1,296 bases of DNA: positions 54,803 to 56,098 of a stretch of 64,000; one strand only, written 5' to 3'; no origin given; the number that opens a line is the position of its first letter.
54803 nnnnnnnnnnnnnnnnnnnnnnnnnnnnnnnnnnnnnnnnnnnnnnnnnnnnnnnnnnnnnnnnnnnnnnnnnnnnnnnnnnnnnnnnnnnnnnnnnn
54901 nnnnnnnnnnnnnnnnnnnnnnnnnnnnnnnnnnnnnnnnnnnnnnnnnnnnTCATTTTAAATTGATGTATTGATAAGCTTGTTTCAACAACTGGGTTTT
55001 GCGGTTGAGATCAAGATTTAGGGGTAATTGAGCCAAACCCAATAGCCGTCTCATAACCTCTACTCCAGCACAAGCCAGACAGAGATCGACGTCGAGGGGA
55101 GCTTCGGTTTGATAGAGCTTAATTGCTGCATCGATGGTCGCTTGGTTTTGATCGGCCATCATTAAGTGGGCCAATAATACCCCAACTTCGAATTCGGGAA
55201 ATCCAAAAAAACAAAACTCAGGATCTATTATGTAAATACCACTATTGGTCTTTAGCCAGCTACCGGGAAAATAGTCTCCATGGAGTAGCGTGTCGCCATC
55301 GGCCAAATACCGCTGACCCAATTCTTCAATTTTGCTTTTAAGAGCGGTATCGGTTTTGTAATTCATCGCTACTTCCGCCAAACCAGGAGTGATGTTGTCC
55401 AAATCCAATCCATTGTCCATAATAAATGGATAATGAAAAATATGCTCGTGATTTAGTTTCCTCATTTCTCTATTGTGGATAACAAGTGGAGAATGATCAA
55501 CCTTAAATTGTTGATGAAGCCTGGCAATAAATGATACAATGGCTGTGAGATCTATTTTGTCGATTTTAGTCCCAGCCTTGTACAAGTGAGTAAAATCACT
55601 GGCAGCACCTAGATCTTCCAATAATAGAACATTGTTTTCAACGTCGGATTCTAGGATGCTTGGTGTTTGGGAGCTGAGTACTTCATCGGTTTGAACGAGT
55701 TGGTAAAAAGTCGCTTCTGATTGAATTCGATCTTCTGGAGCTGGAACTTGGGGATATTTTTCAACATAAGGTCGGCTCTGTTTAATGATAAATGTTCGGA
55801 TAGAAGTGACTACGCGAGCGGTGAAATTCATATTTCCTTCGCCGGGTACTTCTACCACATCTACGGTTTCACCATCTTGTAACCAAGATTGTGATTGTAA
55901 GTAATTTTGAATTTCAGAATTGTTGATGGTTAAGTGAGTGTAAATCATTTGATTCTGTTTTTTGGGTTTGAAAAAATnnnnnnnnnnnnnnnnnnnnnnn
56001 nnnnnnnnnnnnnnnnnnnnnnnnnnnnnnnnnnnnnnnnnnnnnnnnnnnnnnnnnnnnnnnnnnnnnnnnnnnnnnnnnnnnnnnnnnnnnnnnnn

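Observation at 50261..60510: Non-glycan PUL-like operon: SusC/SusD coupled to an MtnK-like kinase, a nucleoside hydrolase and a full ABC importer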

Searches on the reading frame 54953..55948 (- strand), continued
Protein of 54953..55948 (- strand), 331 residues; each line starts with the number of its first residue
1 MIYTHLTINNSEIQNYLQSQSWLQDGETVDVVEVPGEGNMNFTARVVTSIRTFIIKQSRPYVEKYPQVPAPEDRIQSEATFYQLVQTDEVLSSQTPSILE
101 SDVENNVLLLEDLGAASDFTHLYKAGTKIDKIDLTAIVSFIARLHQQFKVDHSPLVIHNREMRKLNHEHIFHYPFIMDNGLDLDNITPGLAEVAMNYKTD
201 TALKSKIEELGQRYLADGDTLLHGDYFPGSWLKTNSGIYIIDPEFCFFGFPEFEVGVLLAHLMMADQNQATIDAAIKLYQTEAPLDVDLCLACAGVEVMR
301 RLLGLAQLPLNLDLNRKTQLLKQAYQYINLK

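Call 82: search_protein_families(library=pfam, proteins=[L067:11455-12222:-, L067:14064-15317:+, L067:17407-18561:+, L067:18563-19516:+, L067:19601-20332:-, L033:941-1747:-, L033:1844-2770:-, L033:13162-14058:-, L033:14253-15335:-, L067:11071-11445:-], max_evalue=0.001)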
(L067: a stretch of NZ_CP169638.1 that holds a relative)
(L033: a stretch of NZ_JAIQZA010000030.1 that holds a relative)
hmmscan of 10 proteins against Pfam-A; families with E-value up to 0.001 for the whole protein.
L067:11455-12222:- (255 aa): 10 families
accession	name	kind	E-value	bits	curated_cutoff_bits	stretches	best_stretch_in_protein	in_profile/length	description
PF12146.15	Hydrolase_4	-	1.2e-19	71.1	27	1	47-138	20-114/239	Serine aminopeptidase, S33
PF00561.26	Abhydrolase_1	-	3e-13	50.4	25.8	1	34-140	5-108/245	alpha/beta hydrolase fold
PF12697.13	Abhydrolase_6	-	8e-09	36.9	26.3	1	47-134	17-95/217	Alpha/beta hydrolase family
PF02129.25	Peptidase_S15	-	1.2e-08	35.5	23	1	48-136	39-131/262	X-Pro dipeptidyl-peptidase (S15 family)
PF20408.4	Abhydrolase_11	-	1.6e-08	35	27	1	33-175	6-148/193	Alpha/beta hydrolase domain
PF12740.14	PETase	-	4.5e-07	30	28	0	186-253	165-234/263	PET hydrolase-like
PF01764.32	Lipase_3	-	2.5e-05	24.6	22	1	89-134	51-103/140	Lipase (class 3)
PF00326.27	Peptidase_S9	-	2.9e-05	24.1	22.6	1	51-253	7-211/213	Prolyl oligopeptidase family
PF08840.17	BAAT_C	-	0.00019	22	20.9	1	105-211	26-135/210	BAAT / Acyl-CoA thioester hydrolase C terminal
PF01738.24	DLH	-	0.00054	20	21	0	91-178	87-167/217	Dienelactone hydrolase family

L067:14064-15317:+ (417 aa): 1 family
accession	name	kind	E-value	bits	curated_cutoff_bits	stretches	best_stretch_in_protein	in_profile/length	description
PF06468.19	Spond_N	-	6.9e-10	39.8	24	1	262-365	39-151/194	Spondin_N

L067:17407-18561:+ (384 aa): 2 families
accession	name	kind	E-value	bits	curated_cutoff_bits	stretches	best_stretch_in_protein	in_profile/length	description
PF03781.23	FGE-sulfatase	-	9.1e-28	98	23.3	1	170-318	4-137/255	Sulfatase-modifying factor enzyme 1-like domain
PF12867.12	DinB_2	-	7.7e-08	33.3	24.8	1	6-137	1-126/128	DinB superfamily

L067:18563-19516:+ (317 aa): 4 families
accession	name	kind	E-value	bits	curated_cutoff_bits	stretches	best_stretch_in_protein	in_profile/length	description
PF10017.15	Methyltransf_33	-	1.6e-86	290.5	23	1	6-310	3-303/304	Histidine-specific methyltransferase, SAM-dependent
PF08242.18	Methyltransf_12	-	1.3e-06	29.5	30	1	73-119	1-43/98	Methyltransferase domain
PF02636.23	Methyltransf_28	-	4.5e-05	23.5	23.3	1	55-125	5-76/249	Putative S-adenosyl-L-methionine-dependent methyltransferase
PF13649.12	Methyltransf_25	-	0.00076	20.6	27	0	72-132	1-55/97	Methyltransferase domain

L067:19601-20332:- (243 aa): 1 family
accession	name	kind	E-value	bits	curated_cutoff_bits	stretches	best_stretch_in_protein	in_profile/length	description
PF00857.26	Isochorismatase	-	2.5e-23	83.5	27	1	37-212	1-153/175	Isochorismatase domain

L033:941-1747:- (268 aa): 1 family
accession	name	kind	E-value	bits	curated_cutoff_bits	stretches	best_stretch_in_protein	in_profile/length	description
PF04784.19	DUF547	-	1.4e-26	93.3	27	1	104-208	3-125/125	Protein of unknown function, DUF547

L033:1844-2770:- (308 aa): 1 family
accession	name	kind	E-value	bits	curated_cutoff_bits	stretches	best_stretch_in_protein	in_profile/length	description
PF13557.12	Phenol_MetA_deg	-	7.1e-07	30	22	1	84-300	34-240/242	Putative MetA-pathway of phenol degradation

L033:13162-14058:- (298 aa): 3 families
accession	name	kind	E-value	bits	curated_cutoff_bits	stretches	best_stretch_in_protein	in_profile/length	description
PF00561.26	Abhydrolase_1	-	1.1e-28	101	25.8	1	38-278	2-245/245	alpha/beta hydrolase fold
PF12697.13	Abhydrolase_6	-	5.8e-12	47.2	26.3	1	39-284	1-216/217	Alpha/beta hydrolase family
PF12146.15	Hydrolase_4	-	2.6e-06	27.3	27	1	38-142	6-114/239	Serine aminopeptidase, S33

L033:14253-15335:- (360 aa): 1 family
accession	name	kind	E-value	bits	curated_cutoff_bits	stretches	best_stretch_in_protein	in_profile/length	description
PF10851.13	DUF2652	-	1.1e-33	116.2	22.1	1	39-155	1-118/118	Protein of unknown function (DUF2652)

L067:11071-11445:- (124 aa): 0 families

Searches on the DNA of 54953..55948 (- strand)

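Call 60: search_rna_families(sources=[L007, L010, L019, L020, L043, L044, L081], threshold=gathering)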
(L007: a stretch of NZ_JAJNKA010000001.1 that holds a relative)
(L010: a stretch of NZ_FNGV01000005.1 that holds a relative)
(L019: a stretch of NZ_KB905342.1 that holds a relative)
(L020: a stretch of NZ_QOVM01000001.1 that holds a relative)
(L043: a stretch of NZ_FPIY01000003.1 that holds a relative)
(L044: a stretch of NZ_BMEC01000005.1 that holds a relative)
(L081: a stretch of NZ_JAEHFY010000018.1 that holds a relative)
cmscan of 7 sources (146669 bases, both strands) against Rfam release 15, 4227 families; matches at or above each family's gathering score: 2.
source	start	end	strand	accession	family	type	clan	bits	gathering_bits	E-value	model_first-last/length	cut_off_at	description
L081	10967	11054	+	RF01705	Flavo-1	Gene; sRNA;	-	61.8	42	1.1e-10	1-76/76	no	Flavo-1 RNA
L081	19764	19850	+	RF00005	tRNA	Gene; tRNA;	CL00001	56.9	29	2.9e-09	1-71/71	no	tRNA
